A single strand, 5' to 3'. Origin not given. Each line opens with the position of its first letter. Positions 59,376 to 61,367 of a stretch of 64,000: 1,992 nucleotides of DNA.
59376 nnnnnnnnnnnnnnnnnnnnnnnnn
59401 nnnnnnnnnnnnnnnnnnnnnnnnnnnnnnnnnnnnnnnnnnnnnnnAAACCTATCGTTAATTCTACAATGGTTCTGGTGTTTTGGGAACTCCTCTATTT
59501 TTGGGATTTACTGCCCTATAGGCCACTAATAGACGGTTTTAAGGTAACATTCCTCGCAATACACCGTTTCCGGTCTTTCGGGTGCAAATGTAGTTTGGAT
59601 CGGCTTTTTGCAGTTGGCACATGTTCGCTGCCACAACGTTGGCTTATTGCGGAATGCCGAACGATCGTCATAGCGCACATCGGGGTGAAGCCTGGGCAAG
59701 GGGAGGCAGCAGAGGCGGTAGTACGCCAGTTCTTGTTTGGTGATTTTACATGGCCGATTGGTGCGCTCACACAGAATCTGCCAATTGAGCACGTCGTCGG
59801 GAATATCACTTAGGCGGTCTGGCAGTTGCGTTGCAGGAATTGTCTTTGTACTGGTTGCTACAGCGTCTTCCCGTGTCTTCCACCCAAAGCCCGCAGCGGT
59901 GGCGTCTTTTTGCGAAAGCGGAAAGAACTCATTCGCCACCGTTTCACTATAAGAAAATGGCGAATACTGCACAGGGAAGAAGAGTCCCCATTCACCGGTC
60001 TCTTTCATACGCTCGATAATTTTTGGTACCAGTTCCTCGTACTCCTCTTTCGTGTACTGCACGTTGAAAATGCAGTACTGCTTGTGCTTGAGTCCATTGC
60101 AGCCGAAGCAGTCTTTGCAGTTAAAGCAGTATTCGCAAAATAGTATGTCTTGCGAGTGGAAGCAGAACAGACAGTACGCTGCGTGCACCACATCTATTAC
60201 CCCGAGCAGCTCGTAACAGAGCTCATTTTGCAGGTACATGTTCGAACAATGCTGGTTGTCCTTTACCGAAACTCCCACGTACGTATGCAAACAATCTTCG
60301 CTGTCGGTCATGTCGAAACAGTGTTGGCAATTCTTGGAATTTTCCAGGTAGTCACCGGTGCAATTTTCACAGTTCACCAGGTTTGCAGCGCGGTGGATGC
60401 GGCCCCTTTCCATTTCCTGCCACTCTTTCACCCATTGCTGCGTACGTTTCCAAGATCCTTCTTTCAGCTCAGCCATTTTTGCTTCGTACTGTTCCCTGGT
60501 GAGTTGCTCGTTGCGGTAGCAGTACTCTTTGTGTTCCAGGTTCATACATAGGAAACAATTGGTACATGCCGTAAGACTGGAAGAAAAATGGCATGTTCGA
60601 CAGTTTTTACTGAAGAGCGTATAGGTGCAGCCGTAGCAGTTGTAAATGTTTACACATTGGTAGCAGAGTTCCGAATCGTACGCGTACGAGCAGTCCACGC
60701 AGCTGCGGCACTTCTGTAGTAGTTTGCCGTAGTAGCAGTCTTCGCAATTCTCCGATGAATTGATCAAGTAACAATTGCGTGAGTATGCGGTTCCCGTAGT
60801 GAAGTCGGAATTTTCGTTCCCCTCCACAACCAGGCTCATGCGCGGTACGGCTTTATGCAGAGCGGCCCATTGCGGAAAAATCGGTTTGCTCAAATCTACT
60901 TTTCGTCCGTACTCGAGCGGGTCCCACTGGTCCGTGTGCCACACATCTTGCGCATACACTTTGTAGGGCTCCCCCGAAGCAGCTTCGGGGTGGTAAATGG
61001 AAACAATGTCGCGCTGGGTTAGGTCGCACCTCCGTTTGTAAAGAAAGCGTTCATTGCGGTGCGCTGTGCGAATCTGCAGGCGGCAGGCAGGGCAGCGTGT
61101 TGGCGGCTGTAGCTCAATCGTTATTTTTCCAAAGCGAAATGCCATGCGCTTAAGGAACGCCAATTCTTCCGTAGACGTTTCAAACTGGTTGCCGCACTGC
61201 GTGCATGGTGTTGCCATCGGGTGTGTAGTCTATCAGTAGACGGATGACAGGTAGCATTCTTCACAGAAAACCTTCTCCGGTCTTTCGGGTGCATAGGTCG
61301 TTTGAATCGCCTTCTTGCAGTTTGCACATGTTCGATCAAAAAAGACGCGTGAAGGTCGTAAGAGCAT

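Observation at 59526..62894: Unusual modular architecture of the Cys-rich proteins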

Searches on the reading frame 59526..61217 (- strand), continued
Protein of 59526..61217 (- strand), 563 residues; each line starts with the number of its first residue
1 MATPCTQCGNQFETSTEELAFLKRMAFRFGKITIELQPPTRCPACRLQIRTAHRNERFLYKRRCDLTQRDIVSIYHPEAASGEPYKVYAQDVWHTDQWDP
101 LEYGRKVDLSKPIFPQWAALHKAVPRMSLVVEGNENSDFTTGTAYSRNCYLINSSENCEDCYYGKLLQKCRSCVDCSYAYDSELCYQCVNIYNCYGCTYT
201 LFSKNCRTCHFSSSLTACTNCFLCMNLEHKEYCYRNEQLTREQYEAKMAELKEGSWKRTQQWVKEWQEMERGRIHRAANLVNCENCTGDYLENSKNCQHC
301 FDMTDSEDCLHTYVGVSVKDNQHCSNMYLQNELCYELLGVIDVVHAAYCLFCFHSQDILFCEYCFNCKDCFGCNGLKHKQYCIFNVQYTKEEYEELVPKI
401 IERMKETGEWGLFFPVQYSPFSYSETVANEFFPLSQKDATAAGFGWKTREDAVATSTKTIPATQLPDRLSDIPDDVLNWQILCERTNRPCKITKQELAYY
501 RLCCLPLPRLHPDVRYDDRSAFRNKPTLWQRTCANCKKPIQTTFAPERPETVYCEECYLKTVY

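Call 63: fold_search(model_id=the predicted structure, library=viral)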
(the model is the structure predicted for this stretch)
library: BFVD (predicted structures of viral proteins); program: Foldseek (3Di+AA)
matches with E <= 10: 103; with E <= 0.001: 0
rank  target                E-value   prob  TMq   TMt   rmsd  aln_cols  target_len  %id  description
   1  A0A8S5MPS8            1.0e-01  0.85  0.08  0.22   6.9        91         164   15  Putative zinc-ribbon domain protein [Siphoviridae sp. ctsIQ24]
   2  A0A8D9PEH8            1.8e-01  0.60  0.07  0.17  11.1        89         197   16  Uncharacterized protein [Bacteriophage sp.]
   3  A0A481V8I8            4.2e-01  0.04  0.04  0.08  20.8       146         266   17  Zinc-finger domain protein [Halobacterium phage ChaoS9]
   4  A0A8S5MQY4            5.1e-01  0.30  0.06  0.25  10.1        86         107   20  Putative cytoplasmic protein [Caudovirales sp. ctqI92]
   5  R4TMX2                5.1e-01  0.15  0.07  0.17  14.9       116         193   13  C2H2-type domain-containing protein [Halogranum tailed virus 1]
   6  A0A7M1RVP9            6.6e-01  0.25  0.07  0.18   9.0        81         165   16  HNH nuclease domain-containing protein [uncultured phage cr118_1]
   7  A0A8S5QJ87            9.5e-01  0.11  0.06  0.14  10.7        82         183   17  Protein involved in formate dehydrogenase formation [Siphoviridae sp. ctezl47]
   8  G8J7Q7                1.0e+00  0.12  0.06  0.13  14.4       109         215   13  WhiB [Mycobacterium phage DotProduct]
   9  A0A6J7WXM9            1.1e+00  0.16  0.08  0.12   7.1        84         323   18  HNH nuclease domain-containing protein [uncultured Caudovirales phage]
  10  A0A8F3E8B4            1.4e+00  0.06  0.04  0.07  14.4        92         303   17  HNH endonuclease [Microbacterium phage Honk]
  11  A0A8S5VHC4            2.0e+00  0.72  0.07  0.32   0.9        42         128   21  Putative zinc-ribbon domain protein [Siphoviridae sp. ctNxi14]
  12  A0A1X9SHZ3            2.0e+00  0.21  0.05  0.12  10.4        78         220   17  HNH protein [Lactococcus phage AM12]
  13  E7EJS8                2.0e+00  0.16  0.07  0.35   8.1        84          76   13  WhiB family transcription factor [Mycobacterium phage Wee]
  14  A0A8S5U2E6            2.0e+00  0.13  0.08  0.20   8.1        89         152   15  Restriction endonuclease [Siphoviridae sp. ctqzz19]
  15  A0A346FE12            2.0e+00  0.09  0.07  0.12   9.4        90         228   17  (no name in the UniProt tables at hand)
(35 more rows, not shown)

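Call 67: search_protein_families(library=pfam, proteins=[L004:4913-5668:-, L080:7396-8253:+], max_evalue=0.01)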
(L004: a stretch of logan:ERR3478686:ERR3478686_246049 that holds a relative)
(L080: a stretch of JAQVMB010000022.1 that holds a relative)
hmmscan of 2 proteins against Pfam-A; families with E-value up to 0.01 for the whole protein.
L004:4913-5668:- (251 aa): 1 family
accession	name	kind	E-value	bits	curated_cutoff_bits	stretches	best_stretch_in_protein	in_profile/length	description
PF01978.25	TrmB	-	2.3e-09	37.4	25.6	1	5-72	1-67/68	Sugar-specific transcriptional regulator TrmB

L080:7396-8253:+ (286 aa): 0 families

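Call 74: search_dna_similar(query=window:59526-61217:-, collection=phages, mode=protein, max_evalue=0.001, max_rows=10)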
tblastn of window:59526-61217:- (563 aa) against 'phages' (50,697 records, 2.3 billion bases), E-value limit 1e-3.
No match.

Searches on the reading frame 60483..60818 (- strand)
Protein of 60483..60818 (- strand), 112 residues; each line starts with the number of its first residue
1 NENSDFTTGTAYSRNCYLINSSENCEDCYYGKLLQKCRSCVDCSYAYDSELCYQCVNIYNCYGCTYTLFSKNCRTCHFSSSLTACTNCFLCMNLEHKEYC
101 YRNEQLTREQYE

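Call 53: search_protein_representatives(alignment_id=A2)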
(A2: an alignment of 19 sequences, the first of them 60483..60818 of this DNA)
Query: 19 sequences, 118 profile positions. Proteins with E-value up to 0.001 (for the whole library): 3231; up to 1e-10: 2108; up to 1e-30: 858. The best 150 are listed.
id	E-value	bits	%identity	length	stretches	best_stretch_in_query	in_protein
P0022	1.5e-85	299.4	-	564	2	1-118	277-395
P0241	4.4e-77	272.0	-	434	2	1-117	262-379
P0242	1.2e-64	231.9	-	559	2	1-118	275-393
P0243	2.5e-60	218.0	-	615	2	1-118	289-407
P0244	3.6e-60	217.4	-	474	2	4-117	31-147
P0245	3.7e-59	214.2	-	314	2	6-118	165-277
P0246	6.4e-58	210.2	-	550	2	10-117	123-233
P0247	7.2e-58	210.0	-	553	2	1-118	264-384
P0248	3.7e-56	204.5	-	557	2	5-117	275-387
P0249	1.0e-55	203.1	-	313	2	1-117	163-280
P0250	1.1e-55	202.9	-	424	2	4-118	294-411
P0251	3.5e-55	201.4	-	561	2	4-118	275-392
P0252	4.0e-55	201.2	-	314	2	3-117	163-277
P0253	4.2e-55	201.1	-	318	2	6-117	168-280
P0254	1.9e-54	199.0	-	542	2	5-117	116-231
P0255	2.0e-54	198.9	-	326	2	4-117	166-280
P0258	1.6e-53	196.1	-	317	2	5-118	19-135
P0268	2.3e-51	189.0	-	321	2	5-118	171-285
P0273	1.7e-50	186.3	-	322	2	7-117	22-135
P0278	4.4e-50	184.9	-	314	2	9-117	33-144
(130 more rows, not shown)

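Call 55: list_cluster_members(proteins=[P0245, P0249, P0252, P0253, P0255, P0258, P0268, P0273, P0278])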
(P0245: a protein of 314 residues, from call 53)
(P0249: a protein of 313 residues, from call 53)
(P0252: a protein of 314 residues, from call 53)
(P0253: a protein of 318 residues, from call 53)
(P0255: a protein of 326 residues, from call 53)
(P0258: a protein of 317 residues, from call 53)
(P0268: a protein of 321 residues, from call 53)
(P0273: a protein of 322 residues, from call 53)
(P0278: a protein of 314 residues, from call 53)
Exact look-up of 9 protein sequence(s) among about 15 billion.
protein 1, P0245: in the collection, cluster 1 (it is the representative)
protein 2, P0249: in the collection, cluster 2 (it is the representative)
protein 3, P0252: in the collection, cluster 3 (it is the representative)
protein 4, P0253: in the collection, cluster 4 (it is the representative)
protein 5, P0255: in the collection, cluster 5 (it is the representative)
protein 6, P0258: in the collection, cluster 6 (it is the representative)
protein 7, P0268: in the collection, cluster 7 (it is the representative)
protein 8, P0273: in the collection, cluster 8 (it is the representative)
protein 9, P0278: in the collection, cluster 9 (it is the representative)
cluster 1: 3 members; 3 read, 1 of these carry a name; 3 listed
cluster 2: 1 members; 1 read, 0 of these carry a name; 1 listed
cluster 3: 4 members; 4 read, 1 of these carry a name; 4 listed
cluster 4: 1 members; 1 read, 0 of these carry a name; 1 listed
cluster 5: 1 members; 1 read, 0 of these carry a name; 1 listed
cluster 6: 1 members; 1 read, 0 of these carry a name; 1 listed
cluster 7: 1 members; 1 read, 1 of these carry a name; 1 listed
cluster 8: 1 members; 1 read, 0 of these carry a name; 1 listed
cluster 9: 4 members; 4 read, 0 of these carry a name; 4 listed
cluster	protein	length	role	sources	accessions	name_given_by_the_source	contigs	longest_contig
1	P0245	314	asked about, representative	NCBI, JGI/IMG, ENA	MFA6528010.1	MAG: hypothetical protein WCT46_00545 [Candidatus Gracilibacteria bacterium] | hypothetical protein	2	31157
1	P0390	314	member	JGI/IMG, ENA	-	-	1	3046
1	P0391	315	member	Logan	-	-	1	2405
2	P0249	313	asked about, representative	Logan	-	-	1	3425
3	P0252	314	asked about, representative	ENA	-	-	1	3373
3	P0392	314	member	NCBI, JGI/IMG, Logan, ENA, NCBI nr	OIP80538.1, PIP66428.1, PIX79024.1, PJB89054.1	hypothetical protein COW94_01815 [Candidatus Peregrinibacteria bacterium ... | MAG: hypothetical protein AUK45_03540 [Candidatus Peregrinibacteria bacterium ...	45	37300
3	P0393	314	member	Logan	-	-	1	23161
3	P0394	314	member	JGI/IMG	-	-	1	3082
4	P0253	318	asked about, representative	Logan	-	-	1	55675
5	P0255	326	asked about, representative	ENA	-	-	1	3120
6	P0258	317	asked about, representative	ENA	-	-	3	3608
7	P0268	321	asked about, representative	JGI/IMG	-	hypothetical protein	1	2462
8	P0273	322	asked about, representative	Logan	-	-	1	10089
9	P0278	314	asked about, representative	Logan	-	-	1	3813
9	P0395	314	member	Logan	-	-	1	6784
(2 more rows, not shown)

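Call 56: find_encoding_contigs(protein=P0253, flank=8000, max_places=2)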
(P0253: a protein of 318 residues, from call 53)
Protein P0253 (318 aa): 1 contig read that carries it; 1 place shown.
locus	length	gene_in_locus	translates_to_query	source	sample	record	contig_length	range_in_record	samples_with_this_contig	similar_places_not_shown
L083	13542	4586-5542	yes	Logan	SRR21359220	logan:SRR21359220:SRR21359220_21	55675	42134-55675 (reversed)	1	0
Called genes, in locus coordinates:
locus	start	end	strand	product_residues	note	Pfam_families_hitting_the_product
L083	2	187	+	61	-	?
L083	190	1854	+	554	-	-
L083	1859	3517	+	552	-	-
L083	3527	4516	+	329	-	-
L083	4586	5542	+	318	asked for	-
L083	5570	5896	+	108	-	PF13451:zf_Tbcl (weak)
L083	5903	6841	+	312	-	-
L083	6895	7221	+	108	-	PF02575:YbaB_DNA_bd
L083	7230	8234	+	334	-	PF02618:YceG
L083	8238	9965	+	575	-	PF13196:DUF4012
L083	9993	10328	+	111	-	PF11969:DcpS_C, PF01230:HIT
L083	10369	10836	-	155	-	PF13083:KH_KhpA-B, PF01424:R3H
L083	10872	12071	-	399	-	PF02096:60KD_IMP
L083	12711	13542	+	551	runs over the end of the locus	PF01471:PG_binding_1 (weak), PF08823:PG_binding_2 (faint), PF01471:PG_binding_1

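Call 57: find_encoding_contigs(protein=P0392, flank=8000, max_places=2)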
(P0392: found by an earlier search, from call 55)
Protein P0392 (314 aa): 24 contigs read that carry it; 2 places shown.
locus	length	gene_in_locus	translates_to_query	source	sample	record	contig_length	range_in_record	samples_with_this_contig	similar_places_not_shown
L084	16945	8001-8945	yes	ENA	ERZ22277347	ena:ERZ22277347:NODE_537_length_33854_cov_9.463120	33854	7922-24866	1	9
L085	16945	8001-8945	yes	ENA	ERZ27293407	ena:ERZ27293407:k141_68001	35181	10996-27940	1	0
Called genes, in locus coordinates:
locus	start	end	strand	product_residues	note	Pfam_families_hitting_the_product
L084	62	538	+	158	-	-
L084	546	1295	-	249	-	PF01978:TrmB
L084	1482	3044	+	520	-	PF13451:zf_Tbcl (faint)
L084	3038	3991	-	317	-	-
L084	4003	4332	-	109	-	-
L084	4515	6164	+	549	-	PF00395:SLH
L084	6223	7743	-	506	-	PF01384:PHO4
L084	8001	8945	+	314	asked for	-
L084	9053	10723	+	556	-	-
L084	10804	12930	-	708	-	PF00403:HMA, PF00122:E1-E2_ATPase, PF00702:Hydrolase, PF08282:Hydrolase_3 (faint)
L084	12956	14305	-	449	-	PF00403:HMA (weak), PF13386:DsbD_2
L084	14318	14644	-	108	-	PF02583:Trns_repr_metal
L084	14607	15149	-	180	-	PF10080:FtrD-like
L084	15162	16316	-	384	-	-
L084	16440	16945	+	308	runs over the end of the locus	-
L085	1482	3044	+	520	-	PF13451:zf_Tbcl (faint)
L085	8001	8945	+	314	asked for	-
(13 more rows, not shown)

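Call 59: find_homologous_proteins(query=L083:5570-5896:+)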
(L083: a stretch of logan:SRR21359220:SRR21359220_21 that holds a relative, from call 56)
Query L083:5570-5896:+ (108 aa): 36 proteins with E <= 0.001 among 37 candidates.
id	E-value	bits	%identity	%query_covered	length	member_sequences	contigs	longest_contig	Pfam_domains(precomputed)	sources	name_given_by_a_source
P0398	5.4e-69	247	100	100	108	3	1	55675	PF13451.13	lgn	-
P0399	5.8e-59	215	86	99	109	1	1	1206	PF13451.13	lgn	-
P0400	1.7e-39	152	64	93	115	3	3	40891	PF13451.13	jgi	-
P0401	1.8e-39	152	77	78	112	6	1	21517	PF13451.13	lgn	-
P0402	1.9e-39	152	72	81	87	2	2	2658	PF13451.13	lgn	-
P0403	8.5e-39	150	66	93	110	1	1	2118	PF13451.13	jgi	-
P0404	1.3e-38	150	69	87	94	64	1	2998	PF13451.13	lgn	-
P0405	1.5e-38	149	73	83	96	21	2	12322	PF13451.13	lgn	-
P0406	3.3e-38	148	68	83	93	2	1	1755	PF13451.13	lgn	-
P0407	5.3e-38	148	70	81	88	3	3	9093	PF13451.13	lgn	-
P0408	8.8e-38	147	72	81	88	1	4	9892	PF13451.13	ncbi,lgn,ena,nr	ncbi:hypothetical protein COW94_00635 [Candidatus Peregrinibacteria bacterium CG22_combo_CG10-13_8_2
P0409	1.1e-37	146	72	81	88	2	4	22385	PF13451.13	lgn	-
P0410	2.0e-37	146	79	75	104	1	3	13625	PF13451.13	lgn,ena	-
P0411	1.5e-36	143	70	80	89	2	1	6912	PF13451.13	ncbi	-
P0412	4.0e-36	141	68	81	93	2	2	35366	PF13451.13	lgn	-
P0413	4.9e-36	141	65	87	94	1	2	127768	PF13451.13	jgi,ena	jgi:hypothetical protein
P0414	7.5e-36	141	62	87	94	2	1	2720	PF13451.13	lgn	-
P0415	1.3e-35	140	75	75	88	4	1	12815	PF13451.13,PF23477.2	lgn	-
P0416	1.6e-35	140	69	81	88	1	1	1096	PF13451.13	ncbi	-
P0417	1.6e-35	140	68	81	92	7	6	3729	PF13451.13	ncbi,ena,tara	tara:strand:+ start:249 stop:527 length:279 start_codon:yes stop_codon:yes gene_type:complete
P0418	1.7e-35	139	71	80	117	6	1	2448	PF13451.13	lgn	-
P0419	4.1e-35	138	66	90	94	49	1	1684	PF13451.13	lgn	-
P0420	8.7e-35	137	63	83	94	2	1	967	PF13451.13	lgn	-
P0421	9.1e-35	137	70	81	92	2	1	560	PF13451.13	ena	-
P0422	1.7e-34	136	58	93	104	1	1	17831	PF13451.13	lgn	-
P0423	3.7e-34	135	69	81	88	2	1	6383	PF13451.13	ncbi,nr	ncbi:zinc-ribbon domain containing protein [Candidatus Peregrinibacteria bacterium]|nr:zinc-ribbon d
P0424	6.6e-33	131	68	75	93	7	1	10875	PF13451.13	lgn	-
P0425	8.8e-33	131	69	75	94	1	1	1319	PF13451.13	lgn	-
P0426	1.1e-32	130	64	83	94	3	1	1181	PF13451.13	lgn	-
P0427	1.1e-31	127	66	81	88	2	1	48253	PF13451.13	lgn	-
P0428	5.1e-31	125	56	95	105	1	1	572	PF13451.13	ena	-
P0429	9.6e-31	124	60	81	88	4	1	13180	PF13451.13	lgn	-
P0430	1.6e-30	123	57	90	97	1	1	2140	PF13451.13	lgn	-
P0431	2.8e-30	123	70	75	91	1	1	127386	PF13451.13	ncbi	ncbi:zinc-ribbon domain containing protein [Patescibacteria group bacterium]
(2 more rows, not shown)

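Call 67: search_protein_families(library=pfam, proteins=[L083:5570-5896:+, L083:4586-5542:+], max_evalue=0.01)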
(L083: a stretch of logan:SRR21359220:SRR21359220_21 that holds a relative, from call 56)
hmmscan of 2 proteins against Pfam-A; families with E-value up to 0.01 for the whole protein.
L083:5570-5896:+ (108 aa): 4 families
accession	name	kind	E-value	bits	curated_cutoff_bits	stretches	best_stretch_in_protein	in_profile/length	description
PF13451.12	zf_Tbcl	-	8.5e-07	29.3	24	1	27-64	6-44/48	Probable treble clef domain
PF23477.1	zf_Tbcl_2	-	0.00053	20.1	27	1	71-104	1-34/37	Probable treble clef zinc finger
PF01396.24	Zn_ribbon_Top1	-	0.0039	17.4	32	0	27-43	3-18/39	Topoisomerase DNA binding C4 zinc finger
PF17207.9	MCM_OB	-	0.0059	16.8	24.8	1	19-72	28-72/126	MCM OB domain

L083:4586-5542:+ (318 aa): 0 families
